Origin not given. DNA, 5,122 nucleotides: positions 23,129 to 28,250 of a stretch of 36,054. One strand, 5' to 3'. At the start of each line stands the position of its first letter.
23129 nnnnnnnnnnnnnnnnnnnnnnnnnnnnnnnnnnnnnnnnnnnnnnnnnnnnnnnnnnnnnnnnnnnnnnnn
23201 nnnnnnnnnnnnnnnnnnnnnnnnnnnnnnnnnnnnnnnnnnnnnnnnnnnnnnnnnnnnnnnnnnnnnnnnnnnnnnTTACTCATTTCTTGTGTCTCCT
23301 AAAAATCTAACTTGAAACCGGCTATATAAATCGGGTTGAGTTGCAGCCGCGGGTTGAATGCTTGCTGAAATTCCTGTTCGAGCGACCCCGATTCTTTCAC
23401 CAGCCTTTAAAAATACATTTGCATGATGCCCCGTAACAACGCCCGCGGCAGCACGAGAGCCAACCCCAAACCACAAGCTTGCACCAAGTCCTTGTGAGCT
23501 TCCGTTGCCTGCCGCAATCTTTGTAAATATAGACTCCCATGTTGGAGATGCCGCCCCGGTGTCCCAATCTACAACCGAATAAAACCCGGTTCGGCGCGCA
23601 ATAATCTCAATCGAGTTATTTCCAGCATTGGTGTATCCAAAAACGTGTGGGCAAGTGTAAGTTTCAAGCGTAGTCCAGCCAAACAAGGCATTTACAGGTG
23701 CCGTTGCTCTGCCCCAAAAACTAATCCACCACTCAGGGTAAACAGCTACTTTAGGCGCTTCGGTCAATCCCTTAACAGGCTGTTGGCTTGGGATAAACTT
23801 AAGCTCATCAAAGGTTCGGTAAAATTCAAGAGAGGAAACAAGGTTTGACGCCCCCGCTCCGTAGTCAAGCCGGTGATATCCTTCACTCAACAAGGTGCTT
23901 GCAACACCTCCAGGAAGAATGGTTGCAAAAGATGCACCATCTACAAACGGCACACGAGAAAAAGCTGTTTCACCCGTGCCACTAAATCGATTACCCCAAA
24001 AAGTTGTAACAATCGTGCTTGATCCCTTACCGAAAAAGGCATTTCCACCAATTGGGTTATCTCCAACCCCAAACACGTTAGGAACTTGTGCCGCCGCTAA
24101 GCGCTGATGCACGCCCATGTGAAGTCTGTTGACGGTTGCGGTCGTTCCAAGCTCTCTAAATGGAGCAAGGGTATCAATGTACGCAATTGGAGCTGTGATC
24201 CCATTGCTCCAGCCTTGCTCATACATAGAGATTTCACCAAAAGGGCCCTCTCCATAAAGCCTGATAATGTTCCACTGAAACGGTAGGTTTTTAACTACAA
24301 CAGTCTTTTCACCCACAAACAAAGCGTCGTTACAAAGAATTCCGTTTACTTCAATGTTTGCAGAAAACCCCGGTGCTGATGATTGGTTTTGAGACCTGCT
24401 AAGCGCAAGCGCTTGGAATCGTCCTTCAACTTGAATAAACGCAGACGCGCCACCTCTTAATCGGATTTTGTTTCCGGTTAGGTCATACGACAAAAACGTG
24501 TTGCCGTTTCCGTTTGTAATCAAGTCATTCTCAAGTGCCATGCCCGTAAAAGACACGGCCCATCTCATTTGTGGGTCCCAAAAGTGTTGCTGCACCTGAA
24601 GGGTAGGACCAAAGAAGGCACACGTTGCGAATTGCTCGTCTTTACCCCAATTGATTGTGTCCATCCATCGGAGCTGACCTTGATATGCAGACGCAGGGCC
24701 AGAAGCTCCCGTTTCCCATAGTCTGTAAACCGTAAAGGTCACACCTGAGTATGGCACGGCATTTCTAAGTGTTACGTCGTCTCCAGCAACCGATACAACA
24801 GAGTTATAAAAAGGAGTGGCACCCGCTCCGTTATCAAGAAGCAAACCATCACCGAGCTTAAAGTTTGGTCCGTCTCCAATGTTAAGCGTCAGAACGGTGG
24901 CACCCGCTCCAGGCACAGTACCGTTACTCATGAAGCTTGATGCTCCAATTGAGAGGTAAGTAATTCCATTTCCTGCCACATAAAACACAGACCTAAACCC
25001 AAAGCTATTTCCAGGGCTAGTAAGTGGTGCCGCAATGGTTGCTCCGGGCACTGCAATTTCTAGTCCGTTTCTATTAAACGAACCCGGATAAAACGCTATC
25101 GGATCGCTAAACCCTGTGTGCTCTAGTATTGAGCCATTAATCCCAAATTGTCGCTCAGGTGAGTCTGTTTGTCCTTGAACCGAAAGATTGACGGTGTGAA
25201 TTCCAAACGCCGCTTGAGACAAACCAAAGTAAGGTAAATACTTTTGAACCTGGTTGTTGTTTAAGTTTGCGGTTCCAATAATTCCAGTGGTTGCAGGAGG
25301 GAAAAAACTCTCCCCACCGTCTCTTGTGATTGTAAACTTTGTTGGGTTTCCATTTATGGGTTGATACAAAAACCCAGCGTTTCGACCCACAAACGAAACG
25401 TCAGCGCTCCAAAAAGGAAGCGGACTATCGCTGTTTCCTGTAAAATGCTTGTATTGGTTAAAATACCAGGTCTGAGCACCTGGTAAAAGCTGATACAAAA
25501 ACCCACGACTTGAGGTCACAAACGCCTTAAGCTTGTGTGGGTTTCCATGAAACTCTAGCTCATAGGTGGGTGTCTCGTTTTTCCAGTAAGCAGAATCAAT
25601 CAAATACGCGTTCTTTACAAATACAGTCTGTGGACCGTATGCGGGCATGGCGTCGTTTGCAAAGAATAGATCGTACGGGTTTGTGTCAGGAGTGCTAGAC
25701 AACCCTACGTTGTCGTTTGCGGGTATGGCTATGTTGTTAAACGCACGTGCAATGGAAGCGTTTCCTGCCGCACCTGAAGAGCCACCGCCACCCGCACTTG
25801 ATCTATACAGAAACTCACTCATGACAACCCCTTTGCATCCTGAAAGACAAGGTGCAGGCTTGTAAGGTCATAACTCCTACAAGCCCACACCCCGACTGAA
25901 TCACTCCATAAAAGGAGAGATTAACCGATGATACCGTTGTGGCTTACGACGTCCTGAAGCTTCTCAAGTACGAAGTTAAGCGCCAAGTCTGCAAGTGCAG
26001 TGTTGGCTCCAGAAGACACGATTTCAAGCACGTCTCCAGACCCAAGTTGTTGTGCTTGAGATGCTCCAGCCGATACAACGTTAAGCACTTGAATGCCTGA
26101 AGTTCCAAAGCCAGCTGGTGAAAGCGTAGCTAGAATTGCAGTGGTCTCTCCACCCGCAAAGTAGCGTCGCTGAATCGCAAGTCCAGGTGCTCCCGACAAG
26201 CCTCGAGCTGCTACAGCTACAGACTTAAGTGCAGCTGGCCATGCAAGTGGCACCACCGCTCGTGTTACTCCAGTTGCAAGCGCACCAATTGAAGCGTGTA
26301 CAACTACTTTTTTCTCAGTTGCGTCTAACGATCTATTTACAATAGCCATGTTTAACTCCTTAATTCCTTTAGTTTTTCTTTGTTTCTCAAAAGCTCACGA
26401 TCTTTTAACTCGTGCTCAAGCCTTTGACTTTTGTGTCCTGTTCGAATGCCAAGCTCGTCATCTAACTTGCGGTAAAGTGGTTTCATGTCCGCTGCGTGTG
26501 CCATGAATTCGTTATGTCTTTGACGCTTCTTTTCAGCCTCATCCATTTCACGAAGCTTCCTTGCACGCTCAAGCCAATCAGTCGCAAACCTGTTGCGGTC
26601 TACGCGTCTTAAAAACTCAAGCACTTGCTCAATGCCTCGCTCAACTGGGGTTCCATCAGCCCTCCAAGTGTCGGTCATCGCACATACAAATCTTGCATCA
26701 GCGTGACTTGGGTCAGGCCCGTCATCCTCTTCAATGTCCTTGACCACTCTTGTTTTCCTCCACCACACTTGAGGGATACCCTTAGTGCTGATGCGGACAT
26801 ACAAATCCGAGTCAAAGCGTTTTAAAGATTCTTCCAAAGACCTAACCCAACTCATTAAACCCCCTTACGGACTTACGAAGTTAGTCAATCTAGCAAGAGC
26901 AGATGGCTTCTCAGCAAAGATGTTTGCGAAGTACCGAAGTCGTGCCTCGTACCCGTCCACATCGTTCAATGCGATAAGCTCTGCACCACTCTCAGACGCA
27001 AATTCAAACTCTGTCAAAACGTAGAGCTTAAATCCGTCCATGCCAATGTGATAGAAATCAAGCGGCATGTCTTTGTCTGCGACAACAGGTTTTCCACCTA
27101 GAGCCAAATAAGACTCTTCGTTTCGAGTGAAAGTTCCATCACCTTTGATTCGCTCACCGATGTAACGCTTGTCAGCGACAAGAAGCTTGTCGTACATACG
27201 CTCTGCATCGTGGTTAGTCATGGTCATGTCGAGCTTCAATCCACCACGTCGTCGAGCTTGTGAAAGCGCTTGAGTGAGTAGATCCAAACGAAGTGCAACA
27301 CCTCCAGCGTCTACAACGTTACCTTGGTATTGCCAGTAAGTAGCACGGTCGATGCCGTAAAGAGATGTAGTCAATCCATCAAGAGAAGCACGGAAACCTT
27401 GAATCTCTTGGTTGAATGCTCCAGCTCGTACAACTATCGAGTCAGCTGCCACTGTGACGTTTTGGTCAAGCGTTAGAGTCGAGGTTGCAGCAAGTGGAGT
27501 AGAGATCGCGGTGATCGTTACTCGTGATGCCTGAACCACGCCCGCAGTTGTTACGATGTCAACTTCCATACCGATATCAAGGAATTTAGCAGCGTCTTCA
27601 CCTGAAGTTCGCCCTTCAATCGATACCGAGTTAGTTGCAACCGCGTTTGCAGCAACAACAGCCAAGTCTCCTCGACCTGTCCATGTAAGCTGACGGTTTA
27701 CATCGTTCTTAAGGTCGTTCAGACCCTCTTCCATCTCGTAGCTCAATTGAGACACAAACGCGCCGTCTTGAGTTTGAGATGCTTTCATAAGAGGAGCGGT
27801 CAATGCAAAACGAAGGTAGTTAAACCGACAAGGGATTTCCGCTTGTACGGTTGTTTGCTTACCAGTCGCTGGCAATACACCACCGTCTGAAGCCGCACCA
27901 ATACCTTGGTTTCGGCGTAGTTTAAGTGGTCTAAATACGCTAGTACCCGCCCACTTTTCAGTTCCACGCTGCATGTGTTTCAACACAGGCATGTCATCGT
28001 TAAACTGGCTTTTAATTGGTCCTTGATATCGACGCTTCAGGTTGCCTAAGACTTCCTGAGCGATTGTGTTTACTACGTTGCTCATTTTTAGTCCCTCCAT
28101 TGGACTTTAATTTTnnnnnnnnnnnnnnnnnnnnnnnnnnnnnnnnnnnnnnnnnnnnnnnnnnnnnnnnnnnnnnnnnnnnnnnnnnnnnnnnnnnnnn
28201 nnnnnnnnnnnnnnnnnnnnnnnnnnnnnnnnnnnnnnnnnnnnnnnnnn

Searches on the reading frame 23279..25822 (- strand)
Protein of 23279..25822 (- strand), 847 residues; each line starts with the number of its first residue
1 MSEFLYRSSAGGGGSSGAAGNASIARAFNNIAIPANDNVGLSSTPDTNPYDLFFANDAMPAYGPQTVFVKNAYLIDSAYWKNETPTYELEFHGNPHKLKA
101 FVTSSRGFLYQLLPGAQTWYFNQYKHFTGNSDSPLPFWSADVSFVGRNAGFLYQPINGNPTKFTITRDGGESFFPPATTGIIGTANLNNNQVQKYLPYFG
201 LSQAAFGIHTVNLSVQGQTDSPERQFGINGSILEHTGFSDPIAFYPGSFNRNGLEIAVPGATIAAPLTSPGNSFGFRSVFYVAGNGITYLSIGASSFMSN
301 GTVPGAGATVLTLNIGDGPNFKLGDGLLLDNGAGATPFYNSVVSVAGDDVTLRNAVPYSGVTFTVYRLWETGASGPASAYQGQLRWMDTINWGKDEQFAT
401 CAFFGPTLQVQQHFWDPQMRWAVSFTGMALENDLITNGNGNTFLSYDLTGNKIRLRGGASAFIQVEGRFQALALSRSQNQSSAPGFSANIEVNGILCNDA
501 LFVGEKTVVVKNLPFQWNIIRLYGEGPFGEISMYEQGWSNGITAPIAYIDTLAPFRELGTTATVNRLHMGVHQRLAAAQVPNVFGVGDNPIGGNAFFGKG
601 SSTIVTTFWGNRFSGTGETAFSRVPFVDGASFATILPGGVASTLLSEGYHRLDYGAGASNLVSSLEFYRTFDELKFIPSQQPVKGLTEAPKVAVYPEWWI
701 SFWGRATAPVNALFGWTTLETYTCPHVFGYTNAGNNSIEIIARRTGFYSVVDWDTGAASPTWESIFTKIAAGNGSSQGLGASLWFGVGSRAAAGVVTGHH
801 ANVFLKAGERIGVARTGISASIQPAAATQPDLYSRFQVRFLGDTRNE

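Call 7: search_protein_families(library=phrogs, proteins=[window:23279-25822:-], max_evalue=0.001)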
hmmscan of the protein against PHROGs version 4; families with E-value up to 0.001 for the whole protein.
window:23279-25822:- (847 aa): 0 families

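Call 25: search_protein_families(library=pfam, proteins=[window:23279-25822:-], max_evalue=0.01)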
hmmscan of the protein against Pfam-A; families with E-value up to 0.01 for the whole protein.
window:23279-25822:- (847 aa): 0 families
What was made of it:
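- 23279..25822 (-): 847-aa Gly/Ser/Thr/Asn-rich fibre-like protein, variable across the clade. A possible acceptor, but not a universal one. No family hits (calls 7, 25).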

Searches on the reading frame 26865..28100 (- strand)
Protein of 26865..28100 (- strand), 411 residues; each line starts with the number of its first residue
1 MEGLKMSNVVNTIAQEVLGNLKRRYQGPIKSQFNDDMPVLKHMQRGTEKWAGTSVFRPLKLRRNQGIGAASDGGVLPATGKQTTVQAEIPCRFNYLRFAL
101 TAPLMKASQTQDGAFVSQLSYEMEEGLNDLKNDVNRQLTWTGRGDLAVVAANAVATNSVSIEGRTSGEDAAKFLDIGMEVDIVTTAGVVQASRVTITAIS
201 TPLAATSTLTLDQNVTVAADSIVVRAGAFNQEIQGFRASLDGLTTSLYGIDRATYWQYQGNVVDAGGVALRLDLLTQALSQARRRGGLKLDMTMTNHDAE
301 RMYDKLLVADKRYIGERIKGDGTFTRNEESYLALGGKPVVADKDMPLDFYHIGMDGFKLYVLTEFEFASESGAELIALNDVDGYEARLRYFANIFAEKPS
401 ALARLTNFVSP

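Call 7: search_protein_families(library=phrogs, proteins=[window:26865-28100:-], max_evalue=0.001)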
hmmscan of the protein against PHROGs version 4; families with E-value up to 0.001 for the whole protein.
window:26865-28100:- (411 aa): 2 families
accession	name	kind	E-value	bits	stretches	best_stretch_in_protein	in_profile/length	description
phrog_14242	-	head and packaging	8.6e-51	173.8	1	21-406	12-386/396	major head protein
phrog_9953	-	head and packaging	4e-09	37.3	1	231-406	145-327/329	major head protein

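Call 48: find_related_loci(query=A3, collection=viral_contigs, flank=10000)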
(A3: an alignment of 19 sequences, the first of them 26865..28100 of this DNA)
Query A3 (411 aa) in viral_contigs; peptide patterns used: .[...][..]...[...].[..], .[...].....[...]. (x = any residue, [..] = any of these).
199 stretches matched a pattern; 89 encode a relative of the query (tblastn E <= 1e-3); the best 80 are kept; 80 distinct loci.
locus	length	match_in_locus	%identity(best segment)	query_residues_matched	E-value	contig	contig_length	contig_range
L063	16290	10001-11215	55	6-411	1e-143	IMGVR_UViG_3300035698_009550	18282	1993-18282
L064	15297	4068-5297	54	2-411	9e-142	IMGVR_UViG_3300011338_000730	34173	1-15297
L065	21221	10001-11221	54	5-411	6e-141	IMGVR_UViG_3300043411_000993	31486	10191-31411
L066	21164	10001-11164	54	21-411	3e-136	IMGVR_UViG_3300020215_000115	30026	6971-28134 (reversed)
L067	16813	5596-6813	52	3-411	1e-133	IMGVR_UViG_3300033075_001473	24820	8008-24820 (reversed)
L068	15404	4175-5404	52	1-411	2e-133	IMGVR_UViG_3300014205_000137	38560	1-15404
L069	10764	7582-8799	52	2-410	3e-132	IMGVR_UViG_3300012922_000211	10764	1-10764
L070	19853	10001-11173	53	18-411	1e-131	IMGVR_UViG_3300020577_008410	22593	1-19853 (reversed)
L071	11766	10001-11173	53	18-411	1e-131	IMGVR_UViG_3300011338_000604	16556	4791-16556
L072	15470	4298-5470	53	18-411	1e-131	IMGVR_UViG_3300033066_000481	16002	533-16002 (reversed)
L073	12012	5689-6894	53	6-411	5e-131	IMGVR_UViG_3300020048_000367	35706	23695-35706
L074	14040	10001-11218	51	2-411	4e-127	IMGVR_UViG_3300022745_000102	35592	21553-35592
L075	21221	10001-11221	50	6-411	5e-126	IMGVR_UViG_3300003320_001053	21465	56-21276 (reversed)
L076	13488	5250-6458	48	3-411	1e-125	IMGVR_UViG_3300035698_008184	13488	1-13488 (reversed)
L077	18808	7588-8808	50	3-411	1e-125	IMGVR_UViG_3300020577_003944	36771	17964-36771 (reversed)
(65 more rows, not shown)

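Call 50: search_dna_similar(query=window:26865-28100:-, collection=phages, mode=protein, max_rows=25, max_evalue=0.001)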
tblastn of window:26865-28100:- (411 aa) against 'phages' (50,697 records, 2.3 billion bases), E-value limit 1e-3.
Records with a match: 13; places in all: 13; records where one place covers at least 80% of the query: 6.
Best place of each record, by identity: <60% 13.
By first word of the organism name: Arthrobacter 8; Microbacterium 2; Caudoviricetes 2; Cellulosimicrobium 1.
By host as written in the record: Arthrobacter sp. ATCC 21022 8; Microbacterium paraoxydans NRRL B-14843 2; - 2; Cellulosimicrobium sp. 1.
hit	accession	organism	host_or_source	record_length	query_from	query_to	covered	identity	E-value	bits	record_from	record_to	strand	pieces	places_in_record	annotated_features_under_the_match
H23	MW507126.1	Microbacterium phage Shocker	Microbacterium paraoxydans NRRL B-14843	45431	2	410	100%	27.1%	3e-20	99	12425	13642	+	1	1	23: major capsid protein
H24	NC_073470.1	Microbacterium phage Shocker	Microbacterium paraoxydans NRRL B-14843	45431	2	410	100%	27.1%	3e-20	99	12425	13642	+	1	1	23: major capsid protein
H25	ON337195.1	Arthrobacter phage Casserole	Arthrobacter sp. ATCC 21022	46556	21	408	94%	28.4%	5e-23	107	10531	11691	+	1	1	15: major capsid protein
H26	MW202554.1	Caudoviricetes sp.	Manatee Spring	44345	21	405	94%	28.0%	2e-32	135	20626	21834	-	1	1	hypothetical protein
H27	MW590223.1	Cellulosimicrobium phage DS1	Cellulosimicrobium sp.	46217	9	403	96%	26.5%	7e-21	100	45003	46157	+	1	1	hypothetical protein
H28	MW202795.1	Caudoviricetes sp.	Manatee Spring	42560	19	406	94%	26.4%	7e-18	92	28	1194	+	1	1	major capsid protein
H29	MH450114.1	Arthrobacter phage Brad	Arthrobacter sp. ATCC 21022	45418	21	346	79%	29.3%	4e-20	99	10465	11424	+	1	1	15: major capsid protein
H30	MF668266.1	Arthrobacter phage Adat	Arthrobacter sp. ATCC 21022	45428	21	346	79%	29.3%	4e-20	99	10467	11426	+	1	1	major capsid protein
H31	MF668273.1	Arthrobacter phage GurgleFerb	Arthrobacter sp. ATCC 21022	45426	21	346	79%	29.3%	4e-20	99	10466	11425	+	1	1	major capsid protein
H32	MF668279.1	Arthrobacter phage Nellie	Arthrobacter sp. ATCC 21022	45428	21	346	79%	29.3%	4e-20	99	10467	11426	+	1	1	major capsid protein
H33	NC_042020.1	Arthrobacter phage Adat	Arthrobacter sp. ATCC 21022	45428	21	346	79%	29.3%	4e-20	99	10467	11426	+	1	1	major head protein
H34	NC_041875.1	Arthrobacter phage Jasmine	Arthrobacter sp. ATCC 21022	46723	21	346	79%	29.0%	2e-20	100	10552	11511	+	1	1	17: major head protein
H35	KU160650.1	Arthrobacter phage Jasmine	Arthrobacter sp. ATCC 21022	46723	21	346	79%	29.0%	2e-20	100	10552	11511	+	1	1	17: major capsid protein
